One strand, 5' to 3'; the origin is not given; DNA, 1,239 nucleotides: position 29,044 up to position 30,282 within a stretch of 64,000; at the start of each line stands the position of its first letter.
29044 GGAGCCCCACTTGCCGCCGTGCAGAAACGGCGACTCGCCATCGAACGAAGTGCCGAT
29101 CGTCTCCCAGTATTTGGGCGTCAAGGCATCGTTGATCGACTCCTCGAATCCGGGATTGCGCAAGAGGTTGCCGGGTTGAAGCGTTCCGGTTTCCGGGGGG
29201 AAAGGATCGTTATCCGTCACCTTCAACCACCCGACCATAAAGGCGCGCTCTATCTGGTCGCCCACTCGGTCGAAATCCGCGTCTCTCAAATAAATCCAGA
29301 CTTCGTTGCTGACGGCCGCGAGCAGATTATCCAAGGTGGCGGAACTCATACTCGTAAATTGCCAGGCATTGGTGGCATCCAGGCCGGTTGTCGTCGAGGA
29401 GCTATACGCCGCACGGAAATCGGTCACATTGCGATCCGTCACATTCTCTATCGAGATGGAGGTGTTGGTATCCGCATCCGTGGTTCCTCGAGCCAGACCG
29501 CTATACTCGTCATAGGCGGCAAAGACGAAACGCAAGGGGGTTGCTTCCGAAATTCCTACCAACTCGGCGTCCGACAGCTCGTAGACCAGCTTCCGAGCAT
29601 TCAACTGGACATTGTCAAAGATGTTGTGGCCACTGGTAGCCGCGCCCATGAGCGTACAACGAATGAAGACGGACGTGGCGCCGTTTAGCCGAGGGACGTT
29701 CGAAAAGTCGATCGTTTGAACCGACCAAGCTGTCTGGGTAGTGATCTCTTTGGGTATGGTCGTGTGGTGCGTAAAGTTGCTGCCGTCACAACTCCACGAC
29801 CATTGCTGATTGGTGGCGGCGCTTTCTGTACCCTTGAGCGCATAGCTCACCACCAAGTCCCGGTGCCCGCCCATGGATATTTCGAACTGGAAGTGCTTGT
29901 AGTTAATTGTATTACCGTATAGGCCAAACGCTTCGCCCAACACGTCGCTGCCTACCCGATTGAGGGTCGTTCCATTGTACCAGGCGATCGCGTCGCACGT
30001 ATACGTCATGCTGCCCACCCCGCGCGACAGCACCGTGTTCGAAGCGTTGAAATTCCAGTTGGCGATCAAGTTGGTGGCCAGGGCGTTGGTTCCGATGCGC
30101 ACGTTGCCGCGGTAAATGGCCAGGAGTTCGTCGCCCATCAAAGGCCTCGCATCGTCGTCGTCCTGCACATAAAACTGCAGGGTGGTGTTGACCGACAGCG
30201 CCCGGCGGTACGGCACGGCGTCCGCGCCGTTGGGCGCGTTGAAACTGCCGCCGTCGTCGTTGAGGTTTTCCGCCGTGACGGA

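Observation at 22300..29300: Array of ~10 cadherin-like modules with paired DxDxDR and DDDxxxP motifs in the 19-kb gene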

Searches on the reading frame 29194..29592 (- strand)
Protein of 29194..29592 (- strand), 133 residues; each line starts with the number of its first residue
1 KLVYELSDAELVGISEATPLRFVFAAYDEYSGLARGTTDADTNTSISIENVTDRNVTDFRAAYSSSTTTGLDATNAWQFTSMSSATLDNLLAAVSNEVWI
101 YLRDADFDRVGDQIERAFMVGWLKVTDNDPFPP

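Call 14: search_solved_structures(query=A1, max_evalue=10, show_alignments=3)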
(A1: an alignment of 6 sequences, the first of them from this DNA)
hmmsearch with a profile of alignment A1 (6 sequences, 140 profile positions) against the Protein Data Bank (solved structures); distinct sequences matched with E-value up to 10: 1.
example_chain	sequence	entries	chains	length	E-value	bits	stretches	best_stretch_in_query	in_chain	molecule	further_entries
7orx_AAA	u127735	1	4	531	0.0022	21.3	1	66-118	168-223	Probable benzoylformate decarboxylase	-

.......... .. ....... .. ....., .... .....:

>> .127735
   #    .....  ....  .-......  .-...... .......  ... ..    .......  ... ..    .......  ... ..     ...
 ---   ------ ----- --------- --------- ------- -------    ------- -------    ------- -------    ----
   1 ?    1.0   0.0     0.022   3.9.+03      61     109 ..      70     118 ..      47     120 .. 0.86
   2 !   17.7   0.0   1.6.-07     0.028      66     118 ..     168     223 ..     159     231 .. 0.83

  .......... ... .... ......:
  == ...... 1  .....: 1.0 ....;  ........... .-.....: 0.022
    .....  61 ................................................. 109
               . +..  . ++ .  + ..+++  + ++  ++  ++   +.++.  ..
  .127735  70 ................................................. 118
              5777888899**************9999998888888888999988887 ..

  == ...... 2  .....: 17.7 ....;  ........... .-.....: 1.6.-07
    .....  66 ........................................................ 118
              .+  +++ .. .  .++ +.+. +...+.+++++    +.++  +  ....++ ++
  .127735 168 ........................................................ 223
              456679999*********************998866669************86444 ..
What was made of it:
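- Tried and rejected: PDB profile search with the six window copies gave only a chance hit to benzoylformate decarboxylase, E 0.002 over 53 residues (call 14).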

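Call 20: search_protein_representatives(alignment_id=A1)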
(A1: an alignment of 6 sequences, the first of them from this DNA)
Query: 6 sequences, 140 profile positions. Proteins with E-value up to 0.001 (for the whole library): 217; up to 1e-10: 157; up to 1e-30: 90. The best 150 are listed.
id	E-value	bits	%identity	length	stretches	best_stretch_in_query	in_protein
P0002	0.0e+00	1148.3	-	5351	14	3-139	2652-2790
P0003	0.0e+00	1015.5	-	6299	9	2-140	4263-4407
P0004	6.3e-293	972.5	-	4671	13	8-139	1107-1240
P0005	6.0e-282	936.9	-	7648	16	3-139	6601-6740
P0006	3.9e-271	901.9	-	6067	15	2-139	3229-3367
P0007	4.0e-263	875.9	-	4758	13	2-139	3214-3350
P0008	2.3e-244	815.1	-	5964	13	3-139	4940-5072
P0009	8.5e-219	732.3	-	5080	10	5-139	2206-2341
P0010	3.7e-181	610.3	-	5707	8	3-139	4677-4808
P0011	1.2e-175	592.5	-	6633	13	21-139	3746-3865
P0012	5.7e-173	583.8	-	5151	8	3-140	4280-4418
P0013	8.2e-173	583.3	-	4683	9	8-139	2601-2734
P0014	1.9e-170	575.6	-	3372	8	2-139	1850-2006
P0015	8.2e-165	557.4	-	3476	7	9-139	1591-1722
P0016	7.1e-163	551.1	-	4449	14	2-139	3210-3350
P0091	3.4e-32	127.6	-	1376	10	98-139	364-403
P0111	7.6e-23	97.3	-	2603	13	102-140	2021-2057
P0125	1.3e-20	90.0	-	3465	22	100-138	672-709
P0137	4.1e-17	78.7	-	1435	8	102-139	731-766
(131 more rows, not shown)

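Call 22: search_protein_families(library=pfam, proteins=[P0125, P0111, P0091, P0137], max_evalue=0.001)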
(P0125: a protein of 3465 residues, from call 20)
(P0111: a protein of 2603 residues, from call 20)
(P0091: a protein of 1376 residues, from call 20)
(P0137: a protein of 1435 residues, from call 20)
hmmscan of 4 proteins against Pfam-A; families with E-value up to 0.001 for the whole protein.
P0125 (3465 aa): 4 families
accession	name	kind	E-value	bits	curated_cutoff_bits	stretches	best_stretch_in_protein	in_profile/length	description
PF15983.10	DUF4767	-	6.7e-07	30.2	27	0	3133-3160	51-80/139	Domain of unknown function (DUF4767)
PF18968.5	DUF5707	-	2.1e-06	28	26.8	0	1850-1889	15-56/98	Family of unknown function (DUF5707)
PF00041.27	fn3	-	0.0001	22.9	25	0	29-52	2-24/84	Fibronectin type III domain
PF24893.1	DUF7743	-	0.0007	19.7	27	0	1166-1243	3-81/120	Domain of unknown function (DUF7743)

P0111 (2603 aa): 2 families
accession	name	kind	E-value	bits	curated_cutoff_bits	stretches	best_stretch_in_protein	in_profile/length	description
PF18911.6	PKD_4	-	1.8e-16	60.4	27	1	1312-1393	4-85/85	PKD domain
PF00801.26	PKD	-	6.1e-09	36.2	23.5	1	1325-1388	13-78/80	PKD domain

P0091 (1376 aa): 11 families
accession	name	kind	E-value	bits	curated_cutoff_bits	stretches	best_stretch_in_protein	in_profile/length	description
PF07495.19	Y_Y_Y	-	8.1e-26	90.2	26.6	0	456-484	32-59/65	Y_Y_Y domain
PF11797.14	WxLIP_HBD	-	3.6e-10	40.3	28.9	0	241-285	80-124/138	WxL Interacting Protein, host binding domain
PF04151.21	PPC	-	9e-07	30.1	25.9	1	84-182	2-70/70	Bacterial pre-peptidase C-terminal domain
PF23861.1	Ribophorin_II_2nd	-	1.4e-05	25.6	23.4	0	1050-1073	75-98/105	Ribophorin II second domain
PF17957.7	Big_7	-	2.4e-05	25.3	24.1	0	215-272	15-70/70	Bacterial Ig domain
PF16967.11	TcfC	-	2.6e-05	24.1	29.4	0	236-278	14-56/68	E-set like domain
PF13620.12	CarboxypepD_reg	-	3.1e-05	24.7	32.3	0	619-668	5-57/82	Carboxypeptidase regulatory-like domain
PF00028.23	Cadherin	-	0.00013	22.8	28.8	0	357-391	58-89/93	Cadherin domain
PF17847.7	GlcV_C_terminal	-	0.00021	22.1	27.6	0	1156-1180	9-33/61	Glucose ABC transporter C-terminal domain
PF18981.6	InlK_D3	-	0.00024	21.6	25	0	361-377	47-63/75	Internalin K domain (D3/D4)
PF00404.24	Dockerin_1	-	0.00063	20.3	22.9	0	1317-1367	1-55/57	Dockerin type I domain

P0137 (1435 aa): 2 families
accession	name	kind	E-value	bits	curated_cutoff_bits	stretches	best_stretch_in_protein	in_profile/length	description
PF11954.13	DUF3471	-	6.6e-07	30.1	29.3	0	761-796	5-41/103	Domain of unknown function (DUF3471)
PF00041.27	fn3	-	1.5e-05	25.5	25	1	590-670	3-79/84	Fibronectin type III domain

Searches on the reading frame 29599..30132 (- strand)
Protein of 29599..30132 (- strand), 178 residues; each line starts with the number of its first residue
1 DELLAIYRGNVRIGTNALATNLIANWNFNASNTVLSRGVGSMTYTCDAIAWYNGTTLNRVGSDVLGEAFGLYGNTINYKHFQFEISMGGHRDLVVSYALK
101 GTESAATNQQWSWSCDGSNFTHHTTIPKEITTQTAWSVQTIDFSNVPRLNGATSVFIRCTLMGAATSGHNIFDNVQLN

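Call 36: search_protein_families(library=pfam, proteins=[window:29599-30132:-], max_evalue=10)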
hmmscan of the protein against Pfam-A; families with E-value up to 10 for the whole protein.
window:29599-30132:- (178 aa): 1 family
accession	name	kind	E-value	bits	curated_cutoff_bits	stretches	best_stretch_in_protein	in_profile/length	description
PF23949.1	TSTD2_N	-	0.093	13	27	1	103-137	23-57/70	TSTD2 protein N-terminal domain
